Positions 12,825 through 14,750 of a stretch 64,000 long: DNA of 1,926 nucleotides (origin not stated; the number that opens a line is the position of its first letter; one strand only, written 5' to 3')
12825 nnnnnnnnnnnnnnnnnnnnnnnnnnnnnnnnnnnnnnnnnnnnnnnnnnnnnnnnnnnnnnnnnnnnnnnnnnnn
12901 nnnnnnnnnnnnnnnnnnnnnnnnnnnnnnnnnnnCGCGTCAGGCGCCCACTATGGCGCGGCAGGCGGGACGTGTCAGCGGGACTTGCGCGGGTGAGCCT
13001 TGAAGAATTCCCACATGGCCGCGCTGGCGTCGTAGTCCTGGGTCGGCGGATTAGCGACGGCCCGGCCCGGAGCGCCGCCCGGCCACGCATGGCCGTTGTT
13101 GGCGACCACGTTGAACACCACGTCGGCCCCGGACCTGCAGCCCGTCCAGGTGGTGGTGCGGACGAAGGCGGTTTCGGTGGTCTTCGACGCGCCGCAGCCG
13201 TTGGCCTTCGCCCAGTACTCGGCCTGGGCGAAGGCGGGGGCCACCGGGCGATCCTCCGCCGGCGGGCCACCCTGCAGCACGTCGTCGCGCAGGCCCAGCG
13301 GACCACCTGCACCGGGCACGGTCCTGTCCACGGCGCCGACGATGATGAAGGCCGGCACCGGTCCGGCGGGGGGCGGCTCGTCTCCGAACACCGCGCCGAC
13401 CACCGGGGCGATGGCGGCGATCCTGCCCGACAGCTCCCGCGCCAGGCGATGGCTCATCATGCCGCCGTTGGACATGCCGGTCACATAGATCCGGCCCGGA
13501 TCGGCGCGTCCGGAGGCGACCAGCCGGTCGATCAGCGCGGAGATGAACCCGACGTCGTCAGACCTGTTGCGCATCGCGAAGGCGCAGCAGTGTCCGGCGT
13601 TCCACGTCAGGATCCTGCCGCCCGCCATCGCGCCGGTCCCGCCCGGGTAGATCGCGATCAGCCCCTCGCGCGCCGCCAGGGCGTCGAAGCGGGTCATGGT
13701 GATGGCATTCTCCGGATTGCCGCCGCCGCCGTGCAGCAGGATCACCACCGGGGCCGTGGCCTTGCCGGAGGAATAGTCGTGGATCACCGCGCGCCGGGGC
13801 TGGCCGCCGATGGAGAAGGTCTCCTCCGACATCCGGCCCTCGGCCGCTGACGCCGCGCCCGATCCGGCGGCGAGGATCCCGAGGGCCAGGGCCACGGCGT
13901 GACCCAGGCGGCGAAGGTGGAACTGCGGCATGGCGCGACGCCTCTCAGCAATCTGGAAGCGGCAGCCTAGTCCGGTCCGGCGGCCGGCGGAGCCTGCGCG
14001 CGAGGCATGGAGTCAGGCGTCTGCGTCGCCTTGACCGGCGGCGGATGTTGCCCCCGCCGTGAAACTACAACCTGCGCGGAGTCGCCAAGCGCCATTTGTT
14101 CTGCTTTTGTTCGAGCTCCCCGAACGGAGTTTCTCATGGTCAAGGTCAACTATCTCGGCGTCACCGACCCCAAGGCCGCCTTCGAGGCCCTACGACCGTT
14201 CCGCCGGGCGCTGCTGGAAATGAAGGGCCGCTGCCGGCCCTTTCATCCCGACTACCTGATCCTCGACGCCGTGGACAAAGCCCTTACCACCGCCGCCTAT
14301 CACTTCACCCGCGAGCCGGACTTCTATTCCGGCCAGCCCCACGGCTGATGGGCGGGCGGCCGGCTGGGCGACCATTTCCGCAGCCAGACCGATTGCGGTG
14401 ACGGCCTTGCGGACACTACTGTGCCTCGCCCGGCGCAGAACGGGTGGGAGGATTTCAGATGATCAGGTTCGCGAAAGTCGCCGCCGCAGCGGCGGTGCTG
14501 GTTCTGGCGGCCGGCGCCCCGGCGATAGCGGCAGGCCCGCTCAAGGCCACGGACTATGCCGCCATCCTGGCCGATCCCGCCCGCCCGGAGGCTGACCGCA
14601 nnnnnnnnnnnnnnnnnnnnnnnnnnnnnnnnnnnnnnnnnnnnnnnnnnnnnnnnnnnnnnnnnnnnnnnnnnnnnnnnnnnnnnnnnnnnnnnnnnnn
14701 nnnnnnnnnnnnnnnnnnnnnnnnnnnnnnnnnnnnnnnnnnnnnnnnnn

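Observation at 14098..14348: Perfect LexA box in front of an unannotated 70-aa protein: candidate new SOS effector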

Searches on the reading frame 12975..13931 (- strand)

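Call 4: search_protein_families(library=pfam, proteins=[window:12975-13931:-], max_evalue=1)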
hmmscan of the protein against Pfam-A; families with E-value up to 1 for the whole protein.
window:12975-13931:- (318 aa): 7 families
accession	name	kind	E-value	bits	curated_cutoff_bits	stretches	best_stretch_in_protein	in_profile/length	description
PF10503.15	Esterase_PHB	-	1.8e-09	37.6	23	1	60-184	16-135/219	Esterase PHB depolymerase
PF02230.22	Abhydrolase_2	-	0.00012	22.4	23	1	55-179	9-138/217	Phospholipase/Carboxylesterase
PF00326.27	Peptidase_S9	-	0.0036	17.3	22.6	1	132-168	50-86/213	Prolyl oligopeptidase family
PF01738.24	DLH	-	0.015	15.3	21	1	58-206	11-158/217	Dienelactone hydrolase family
PF07859.19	Abhydrolase_3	-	0.016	15.4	25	1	141-170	66-95/210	alpha/beta hydrolase fold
PF00561.26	Abhydrolase_1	-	0.034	14.2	25.8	1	61-178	1-101/245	alpha/beta hydrolase fold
PF02129.25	Peptidase_S15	-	0.097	12.8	23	1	131-180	81-129/262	X-Pro dipeptidyl-peptidase (S15 family)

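Call 5: search_protein_families(library=ncbifam, proteins=[window:12975-13931:-], max_evalue=1)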
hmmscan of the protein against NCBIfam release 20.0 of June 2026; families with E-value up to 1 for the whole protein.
window:12975-13931:- (318 aa): 9 families
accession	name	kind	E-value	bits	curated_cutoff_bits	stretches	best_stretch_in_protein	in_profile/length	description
NF050058.1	e_dPHAscl_type1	hypoth_equivalog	1.7e-42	145.8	150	2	57-183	19-141/276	extracellular catalytic domain type 1 short-chain-length polyhydroxyalkanoate depolymerase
TIGR01840.1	esterase_phb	subfamily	8.4e-13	48.3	107.85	1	57-183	10-132/213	PHB depolymerase family esterase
NF050057.1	e_dPHAmcl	equivalog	3.2e-05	23.3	270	1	108-177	98-168/252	extracellular medium-chain-length polyhydroxyalkanoate depolymerase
NF033523.0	lasso_peptidase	equivalog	0.0054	15.5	400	1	129-159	477-507/638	Atxe2 family lasso peptide isopeptidase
NF047577.1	quino_deg_MhqD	equivalog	0.027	14.2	325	1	51-80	3-32/195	methylhydroquinone degradation carboxylesterase MhqD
NF050059.1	e_dPHAscl_type2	hypoth_equivalog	0.071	12.5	280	0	142-182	5-45/305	extracellular catalytic domain type 2 short-chain-length polyhydroxyalkanoate depolymerase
TIGR02382.1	wecD_rffC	equivalog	0.077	12.6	195.1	1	64-114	101-151/191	dTDP-4-amino-4,6-dideoxy-D-galactose acyltransferase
NF045632.1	hydroxlase_HsaD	equivalog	0.097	11.6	400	1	44-71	18-45/290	4,5:9,10-diseco-3-hydroxy-5,9,17-trioxoandrosta-1(10),2-diene-4-oate hydrolase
NF011457.0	PRK14875.1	equivalog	0.12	11.3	307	0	51-94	123-164/372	acetoin dehydrogenase dihydrolipoyllysine-residue acetyltransferase subunit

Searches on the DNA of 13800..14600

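Call 85: search_rna_families(source=window, start=13800, end=14600, threshold=evalue, max_evalue=1)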
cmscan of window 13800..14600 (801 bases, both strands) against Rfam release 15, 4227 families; matches with E-value up to 1: 0.
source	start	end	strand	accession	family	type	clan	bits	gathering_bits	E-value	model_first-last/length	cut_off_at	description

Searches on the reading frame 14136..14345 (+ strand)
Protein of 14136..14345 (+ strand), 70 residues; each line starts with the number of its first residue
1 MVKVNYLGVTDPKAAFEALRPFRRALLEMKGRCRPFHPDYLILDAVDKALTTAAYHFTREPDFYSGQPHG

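Call 4: search_protein_families(library=pfam, proteins=[window:14136-14345:+], max_evalue=1)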
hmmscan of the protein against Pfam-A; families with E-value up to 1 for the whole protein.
window:14136-14345:+ (70 aa): 0 families

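Call 5: search_protein_families(library=ncbifam, proteins=[window:14136-14345:+], max_evalue=1)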
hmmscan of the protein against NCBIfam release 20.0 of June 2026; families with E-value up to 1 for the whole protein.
window:14136-14345:+ (70 aa): 0 families

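Call 7: find_homologous_proteins(query=window:14136-14345:+, max_evalue=0.01)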
Query window:14136-14345:+ (70 aa): 35 proteins with E <= 0.01 among 35 candidates.
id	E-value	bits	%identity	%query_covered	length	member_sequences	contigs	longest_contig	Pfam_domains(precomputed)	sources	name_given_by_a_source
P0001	1.7e-38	147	91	100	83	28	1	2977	-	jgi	jgi:hypothetical protein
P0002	9.2e-38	145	89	100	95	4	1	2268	-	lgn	-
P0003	1.4e-35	138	87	100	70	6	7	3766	-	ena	-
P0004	6.6e-32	126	79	100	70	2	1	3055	-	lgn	-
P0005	1.1e-30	122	80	100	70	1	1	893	-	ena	-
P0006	1.1e-30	122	81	100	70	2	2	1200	-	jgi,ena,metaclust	metaclust:\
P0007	1.7e-29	118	79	100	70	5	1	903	-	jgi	jgi:hypothetical protein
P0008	2.8e-29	118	77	100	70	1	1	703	-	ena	-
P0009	3.0e-29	118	76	100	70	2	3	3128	-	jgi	jgi:hypothetical protein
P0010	2.2e-28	115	76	100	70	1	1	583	-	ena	-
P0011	1.1e-26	110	74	97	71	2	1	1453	-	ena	-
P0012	2.6e-26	108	75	99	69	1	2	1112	-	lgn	-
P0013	3.5e-25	105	91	77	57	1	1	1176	-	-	-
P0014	4.2e-25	105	72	96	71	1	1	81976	-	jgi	jgi:hypothetical protein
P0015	7.8e-25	104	71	99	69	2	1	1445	-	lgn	-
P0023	3.4e-23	99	69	96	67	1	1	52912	-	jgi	jgi:hypothetical protein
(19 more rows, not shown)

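Call 9: find_related_loci(query=A1, collection=genome_contigs, flank=3000)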
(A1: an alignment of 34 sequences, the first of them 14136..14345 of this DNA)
Query A1 (70 aa) in genome_contigs; peptide patterns used: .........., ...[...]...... (x = any residue, [..] = any of these).
36 stretches matched a pattern; 28 encode a relative of the query (tblastn E <= 1e-3); 28 distinct loci.
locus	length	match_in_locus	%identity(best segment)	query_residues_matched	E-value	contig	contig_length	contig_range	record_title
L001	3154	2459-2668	91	1-70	1e-42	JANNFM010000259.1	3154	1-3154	MAG: Alphaproteobacteria bacterium isolate OTE_75_metabat_297 OTE_75_k141_2049034, whole genome shotgun sequence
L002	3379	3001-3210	90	1-70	4e-42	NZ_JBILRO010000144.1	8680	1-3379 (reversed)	MAG: Phenylobacterium sp. isolate ME2018-06-14_3300042564_group8_bin336 Rohwer_bin1865_scaffold_10839_c1, whole genome s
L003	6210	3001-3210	89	1-70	2e-41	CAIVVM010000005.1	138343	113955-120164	MAG: uncultured Alphaproteobacteria bacterium isolate Loclat_bin-14394 genome assembly, contig: bin-14394:05/74, whole g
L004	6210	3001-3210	86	1-70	2e-39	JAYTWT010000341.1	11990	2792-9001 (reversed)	MAG: Alphaproteobacteria bacterium isolate GFS_5823 GFS_5823_340, whole genome shotgun sequence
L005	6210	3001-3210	67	1-70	3e-30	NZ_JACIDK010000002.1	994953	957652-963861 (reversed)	Phenylobacterium haematophilum strain DSM 21793 Ga0373229_02, whole genome shotgun sequence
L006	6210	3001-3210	67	1-70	3e-30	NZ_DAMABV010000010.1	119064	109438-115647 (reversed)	MAG: Phenylobacterium sp. isolate CTOTU47976 NODE_34_length_119064_cov_25.979556, whole genome shotgun sequence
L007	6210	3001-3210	67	1-70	3e-30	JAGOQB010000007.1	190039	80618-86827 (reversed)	MAG: Phenylobacterium sp. isolate Gw_Bodden_bin_98 Gw_Bodden_89_length_190039_cov_51.417973, whole genome shotgun sequen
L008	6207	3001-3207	65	1-69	3e-27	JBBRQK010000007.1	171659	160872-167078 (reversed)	MAG: Caulobacterales bacterium isolate metawrap_la1_36 W_la1_36_k141_757702L_171659_cov_14.0562, whole genome shotgun se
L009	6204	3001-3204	65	1-68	4e-27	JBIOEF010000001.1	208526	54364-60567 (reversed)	MAG: Caulobacterales bacterium isolate GcC5-7 k141_11052_length_208526_cov_44.6857, whole genome shotgun sequence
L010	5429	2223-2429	64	1-69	9e-27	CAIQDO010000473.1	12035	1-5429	MAG: uncultured Caulobacteraceae bacterium isolate Ki1-2-2m_bin-386 genome assembly, contig: bin-386:473/692, whole geno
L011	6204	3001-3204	62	1-68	2e-26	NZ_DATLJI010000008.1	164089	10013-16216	MAG: Phenylobacterium sp. isolate SMAG_U13692 k141_5000, whole genome shotgun sequence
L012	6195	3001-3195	68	1-65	6e-26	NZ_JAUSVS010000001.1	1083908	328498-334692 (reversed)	Caulobacter ginsengisoli strain DSM 18695 Ga0480221_01, whole genome shotgun sequence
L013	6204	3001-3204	60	1-68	2e-25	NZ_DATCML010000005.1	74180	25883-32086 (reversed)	MAG: Phenylobacterium sp. isolate SMAG_U7148 k141_15746, whole genome shotgun sequence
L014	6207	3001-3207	62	1-69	1e-24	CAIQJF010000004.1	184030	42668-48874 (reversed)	MAG: uncultured Caulobacteraceae bacterium isolate Umea_bin-04329 genome assembly, contig: bin-04329:004/100, whole geno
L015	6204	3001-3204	59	1-68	1e-24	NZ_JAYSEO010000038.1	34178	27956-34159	MAG: Phenylobacterium sp. isolate ZZ2_ZZA248_bin.52 NODE_977_length_34178_cov_12.441901, whole genome shotgun sequence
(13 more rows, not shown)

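Call 30: predict_structure(alignment_id=A1)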
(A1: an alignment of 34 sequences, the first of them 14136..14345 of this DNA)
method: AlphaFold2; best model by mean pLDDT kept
length: 70 residues; sequences in the alignment: 34
mean_pLDDT: 85.4   pTM: 0.68
mean pLDDT of the five models: 85.4, 84.9, 84.2, 82.4, 81.4
residues with pLDDT >= 90: 38; 70-90: 19; 50-70: 12; < 50: 1
segments of 3 or more residues with pLDDT < 50: none
pLDDT, mean of each block of 10 residues (from residue 1): 67 89 94 95 96 89 69
secondary structure, 60 per line:
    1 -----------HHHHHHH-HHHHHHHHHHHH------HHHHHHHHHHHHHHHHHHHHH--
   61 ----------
elements in order: H12-18 H20-31 H38-58

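Call 32: search_protein_representatives(alignment_id=A1)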
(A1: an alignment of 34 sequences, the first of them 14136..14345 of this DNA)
Query: 34 sequences, 70 profile positions. Proteins with E-value up to 0.001 (for the whole library): 148; up to 1e-10: 70; up to 1e-30: 0. The best 148 are listed.
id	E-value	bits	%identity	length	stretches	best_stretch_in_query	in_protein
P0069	9.2e-29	115.2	-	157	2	10-67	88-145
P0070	1.6e-27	111.2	-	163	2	10-67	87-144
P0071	2.1e-27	110.8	-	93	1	1-67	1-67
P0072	7.0e-27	109.1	-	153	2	10-66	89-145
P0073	4.2e-26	106.7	-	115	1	1-69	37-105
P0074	8.3e-26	105.7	-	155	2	5-66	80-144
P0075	1.0e-25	105.4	-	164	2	14-68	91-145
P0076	3.5e-25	103.7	-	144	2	12-69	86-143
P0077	4.7e-25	103.3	-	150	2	1-65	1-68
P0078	1.2e-22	95.6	-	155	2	14-69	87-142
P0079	1.9e-22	94.9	-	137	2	1-64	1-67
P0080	3.9e-22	93.9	-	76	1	4-69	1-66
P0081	3.1e-21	91.1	-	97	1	1-65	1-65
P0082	6.1e-21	90.1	-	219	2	10-68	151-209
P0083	1.3e-20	89.1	-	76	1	1-67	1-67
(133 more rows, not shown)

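Call 33: fold_search(model_id=the predicted structure, library=pdb)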
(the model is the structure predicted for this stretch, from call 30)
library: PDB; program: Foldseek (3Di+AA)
matches with E <= 10: 116; with E <= 0.001: 0
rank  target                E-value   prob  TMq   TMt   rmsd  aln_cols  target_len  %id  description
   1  5mdn_A                1.5e+00  0.87  0.58  0.06   6.3        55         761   29  Structure of the family B DNA polymerase from the hyperthermophilic archaeon Pyrobaculum calidifontis (released 2016-12-14)
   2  2o27_B                1.8e+00  0.44  0.52  0.32   7.2        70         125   13  Structure of a class III RTK signaling assembly (released 2007-03-13)
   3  3rkv                  2.0e+00  0.80  0.56  0.29   2.3        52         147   25  C-terminal domain of protein C56C10.10, a putative peptidylprolyl isomerase, from Caenorhabditis elegans (released 2011-05-04)
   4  7y5e_F2               2.3e+00  0.20  0.40  0.21   7.1        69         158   19  In situ single-PBS-PSII-PSI-LHCs megacomplex. (released 2023-02-01)
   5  1a32                  3.0e+00  0.13  0.34  0.30   6.4        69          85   13  RIBOSOMAL PROTEIN S15 FROM BACILLUS STEAROTHERMOPHILUS (released 1998-05-27)
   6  7nhl_p                3.3e+00  0.08  0.29  0.24   7.6        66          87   14  VgaA-LC, an antibiotic resistance ABCF, in complex with 70S ribosome from Staphylococcus aureus (released 2021-05-05)
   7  8qaf                  4.0e+00  0.14  0.31  0.37   5.2        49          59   10  X-ray crystal structure of a de novo designed single-chain antiparallel 8-helix coiled-coil alpha-helical barrel, sc-apC (released 2024-07-03)
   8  4aif_A                4.2e+00  0.57  0.57  0.30   2.2        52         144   17  AIP TPR domain in complex with human Hsp90 peptide (released 2013-01-23)
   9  8ywi_A                4.2e+00  0.13  0.36  0.04   5.3        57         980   26  The structure of ASFV DNA polymerase in replicating state (released 2025-02-05)
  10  7nhm_p                4.2e+00  0.08  0.31  0.27   6.0        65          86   17  70S ribosome from Staphylococcus aureus (released 2021-05-05)
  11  8ffy_B                4.5e+00  0.35  0.55  0.10   4.0        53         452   19  Cryo-electron microscopy structure of human mt-SerRS in complex with mt-tRNA(UGA-TL) (released 2023-08-23)
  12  3zdm_A                4.5e+00  0.09  0.33  0.33   6.5        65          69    8  Crystal structure of the Sgt2 N domain and the Get5 UBL domain complex (released 2013-10-02)
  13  6sl5_F                4.8e+00  0.51  0.53  0.25   2.9        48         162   17  Dunaliella Photosystem I Supercomplex (released 2020-06-24)
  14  7yca_F                4.8e+00  0.28  0.56  0.26   8.1        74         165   22  Cryo-EM structure of the PSI-LHCI-Lhcp supercomplex from Ostreococcus tauri (released 2023-04-26)
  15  2r82                  4.8e+00  0.11  0.36  0.04  10.6        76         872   13  Pyruvate phosphate dikinase (PPDK) triple mutant R219E/E271R/S262D adapts a second conformational state (released 2008-01-01)
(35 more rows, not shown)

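Call 35: find_encoding_contigs(protein=P0014, flank=4000, max_places=2)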
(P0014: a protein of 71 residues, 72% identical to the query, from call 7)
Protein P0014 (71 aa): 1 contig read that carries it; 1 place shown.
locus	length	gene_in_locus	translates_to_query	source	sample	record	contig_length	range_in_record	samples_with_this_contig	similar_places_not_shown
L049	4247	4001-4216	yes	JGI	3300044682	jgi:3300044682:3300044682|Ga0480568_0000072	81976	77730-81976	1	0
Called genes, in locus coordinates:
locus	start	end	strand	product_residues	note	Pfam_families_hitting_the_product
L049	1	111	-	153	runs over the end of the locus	-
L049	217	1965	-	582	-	PF13428:TPR_14 (faint), PF14559:TPR_19 (faint)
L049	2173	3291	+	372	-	PF00296:Bac_luciferase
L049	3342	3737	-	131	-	-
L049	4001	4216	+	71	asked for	-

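Call 36: find_encoding_contigs(protein=P0023, flank=4000, max_places=2)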
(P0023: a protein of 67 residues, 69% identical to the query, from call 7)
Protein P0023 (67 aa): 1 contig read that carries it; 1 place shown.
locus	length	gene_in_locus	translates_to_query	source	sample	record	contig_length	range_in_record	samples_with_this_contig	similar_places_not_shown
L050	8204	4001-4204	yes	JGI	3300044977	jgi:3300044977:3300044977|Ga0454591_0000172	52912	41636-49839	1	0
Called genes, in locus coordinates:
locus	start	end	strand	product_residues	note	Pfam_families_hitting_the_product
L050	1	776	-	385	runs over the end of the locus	PF03453:MoeA_N, PF00994:MoCF_biosynth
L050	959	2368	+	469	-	PF12390:Se-cys_synth_N, PF03841:SelA, PF01041:DegT_DnrJ_EryC1 (weak)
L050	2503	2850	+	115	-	-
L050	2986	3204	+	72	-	-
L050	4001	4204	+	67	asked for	-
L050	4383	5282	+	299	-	PF07589:PEP_exosort_dom (weak)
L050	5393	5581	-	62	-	-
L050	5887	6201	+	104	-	PF00589:Phage_integrase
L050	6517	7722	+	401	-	PF00144:Beta-lactamase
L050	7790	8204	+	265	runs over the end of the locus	PF02798:GST_N, PF13409:GST_N_2, PF13417:GST_N_3, PF13410:GST_C_2 (weak)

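Call 68: search_protein_families(library=phrogs, proteins=[window:14136-14345:+], max_evalue=1)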
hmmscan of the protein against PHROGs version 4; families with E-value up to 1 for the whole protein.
window:14136-14345:+ (70 aa): 0 families

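Call 69: search_protein_families(library=padloc, proteins=[window:14136-14345:+], max_evalue=1)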
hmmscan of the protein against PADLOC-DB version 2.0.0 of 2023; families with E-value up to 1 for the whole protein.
window:14136-14345:+ (70 aa): 1 family
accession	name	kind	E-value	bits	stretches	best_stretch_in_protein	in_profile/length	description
PDLC03752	Drt4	-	0.074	10.3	1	41-64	200-223/467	DRT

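Call 70: search_solved_structures(query=A1, max_evalue=10)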
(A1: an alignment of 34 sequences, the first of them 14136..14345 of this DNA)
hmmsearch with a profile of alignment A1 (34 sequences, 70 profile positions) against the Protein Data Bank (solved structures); distinct sequences matched with E-value up to 10: 5.
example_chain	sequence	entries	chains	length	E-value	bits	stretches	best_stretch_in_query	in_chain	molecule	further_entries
2kx9_A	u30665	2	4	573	0.62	13.2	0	47-66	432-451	Phosphoenolpyruvate-protein phosphotransferase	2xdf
2l5h_A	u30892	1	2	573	0.62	13.2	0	47-66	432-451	Phosphoenolpyruvate-protein phosphotransferase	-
2hwg_A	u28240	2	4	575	0.62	13.1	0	47-66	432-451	Phosphoenolpyruvate-protein phosphotransferase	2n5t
4xom_A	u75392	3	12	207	0.71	13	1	22-64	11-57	Coenzyme F420:L-glutamate ligase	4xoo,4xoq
5omz_A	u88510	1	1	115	1.7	11.7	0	39-61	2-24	Envelope Protein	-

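Call 73: fold_search(model_id=the predicted structure, library=viral)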
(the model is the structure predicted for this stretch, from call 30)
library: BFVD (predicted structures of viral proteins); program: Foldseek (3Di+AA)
matches with E <= 10: 231; with E <= 0.001: 0
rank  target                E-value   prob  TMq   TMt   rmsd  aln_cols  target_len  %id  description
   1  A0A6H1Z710            3.3e-01  0.97  0.63  0.58   6.5        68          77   16  (no name in the UniProt tables at hand)
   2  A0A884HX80            1.4e+00  0.80  0.58  0.37   5.3        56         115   21  (no name in the UniProt tables at hand)
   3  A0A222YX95            1.5e+00  0.87  0.67  0.72   2.4        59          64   14  Uncharacterized protein [Synechococcus phage Bellamy]
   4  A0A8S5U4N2            1.6e+00  0.28  0.40  0.27  10.2        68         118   20  Uncharacterized protein [Siphoviridae sp. ctPUt3]
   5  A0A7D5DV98            1.7e+00  0.44  0.50  0.53   8.0        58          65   17  (no name in the UniProt tables at hand)
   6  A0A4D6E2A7            1.8e+00  0.66  0.56  0.27   5.0        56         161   21  Uncharacterized protein [Gordonia phage GodonK]
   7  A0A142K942            1.9e+00  0.75  0.59  0.70   5.4        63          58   19  Uncharacterized protein [Gordonia phage Yvonnetastic]
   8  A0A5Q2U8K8            2.1e+00  0.87  0.63  0.60   2.2        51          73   14  Uncharacterized protein [Ralstonia phage Reminis]
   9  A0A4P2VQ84            2.3e+00  0.75  0.62  0.63   6.2        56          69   12  (no name in the UniProt tables at hand)
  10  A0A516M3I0            2.5e+00  0.54  0.52  0.36   3.3        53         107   19  (no name in the UniProt tables at hand)
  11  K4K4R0                2.6e+00  0.30  0.54  0.55   6.0        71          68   21  (no name in the UniProt tables at hand)
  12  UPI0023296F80         2.6e+00  0.28  0.48  0.47   5.3        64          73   11  (no name look-up for this kind of identifier)
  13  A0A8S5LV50            2.8e+00  0.54  0.58  0.66   5.7        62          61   14  Uncharacterized protein [Siphoviridae sp. ctMsr1]
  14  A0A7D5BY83            2.8e+00  0.35  0.49  0.56   3.6        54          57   15  Uncharacterized protein [Stenotrophomonas phage vB_SmaS-AXL_3]
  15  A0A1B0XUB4            2.8e+00  0.30  0.47  0.44   4.1        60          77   15  (no name in the UniProt tables at hand)
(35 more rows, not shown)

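Call 79: find_related_loci(query=A1, collection=viral_contigs, flank=3000)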
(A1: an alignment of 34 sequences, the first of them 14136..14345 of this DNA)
Query A1 (70 aa) in viral_contigs; peptide patterns used: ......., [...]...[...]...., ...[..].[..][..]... (x = any residue, [..] = any of these).
28 stretches matched a pattern; 2 encode a relative of the query (tblastn E <= 1e-3); 2 distinct loci.
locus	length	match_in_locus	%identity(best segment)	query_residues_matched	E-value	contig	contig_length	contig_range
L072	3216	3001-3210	57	1-70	5e-25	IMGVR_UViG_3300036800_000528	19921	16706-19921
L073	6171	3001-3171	32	11-67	1e-6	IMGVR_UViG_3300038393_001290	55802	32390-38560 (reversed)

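Call 81: find_related_loci(query=A1, collection=metagenome_contigs, flank=1500)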
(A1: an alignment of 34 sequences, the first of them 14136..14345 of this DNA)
Query A1 (70 aa) in metagenome_contigs; peptide patterns used: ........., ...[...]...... (x = any residue, [..] = any of these).
107 stretches matched a pattern; 27 encode a relative of the query (tblastn E <= 1e-3); 27 distinct loci.
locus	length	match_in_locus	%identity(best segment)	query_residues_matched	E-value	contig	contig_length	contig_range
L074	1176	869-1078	99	1-70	6e-47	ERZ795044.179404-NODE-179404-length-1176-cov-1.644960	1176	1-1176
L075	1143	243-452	94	1-70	1e-45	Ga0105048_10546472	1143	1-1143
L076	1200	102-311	81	1-70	2e-37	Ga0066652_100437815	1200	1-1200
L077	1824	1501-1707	68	1-69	1e-30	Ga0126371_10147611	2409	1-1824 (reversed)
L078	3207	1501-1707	68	1-69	1e-30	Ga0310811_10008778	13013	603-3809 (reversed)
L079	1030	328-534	64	1-69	3e-30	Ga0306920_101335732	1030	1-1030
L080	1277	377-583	67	1-69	1e-29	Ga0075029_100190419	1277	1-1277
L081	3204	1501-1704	68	1-68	1e-28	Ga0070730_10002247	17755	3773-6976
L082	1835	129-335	64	1-69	5e-27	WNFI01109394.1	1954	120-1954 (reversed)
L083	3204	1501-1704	62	1-68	8e-27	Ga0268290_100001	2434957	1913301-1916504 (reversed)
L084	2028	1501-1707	62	1-69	1e-26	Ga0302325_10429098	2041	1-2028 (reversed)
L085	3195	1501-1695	63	1-65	2e-26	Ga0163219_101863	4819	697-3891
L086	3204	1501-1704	62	1-68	2e-26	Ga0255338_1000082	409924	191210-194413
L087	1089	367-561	62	1-65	6e-25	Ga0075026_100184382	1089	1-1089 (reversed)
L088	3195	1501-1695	63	1-65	3e-24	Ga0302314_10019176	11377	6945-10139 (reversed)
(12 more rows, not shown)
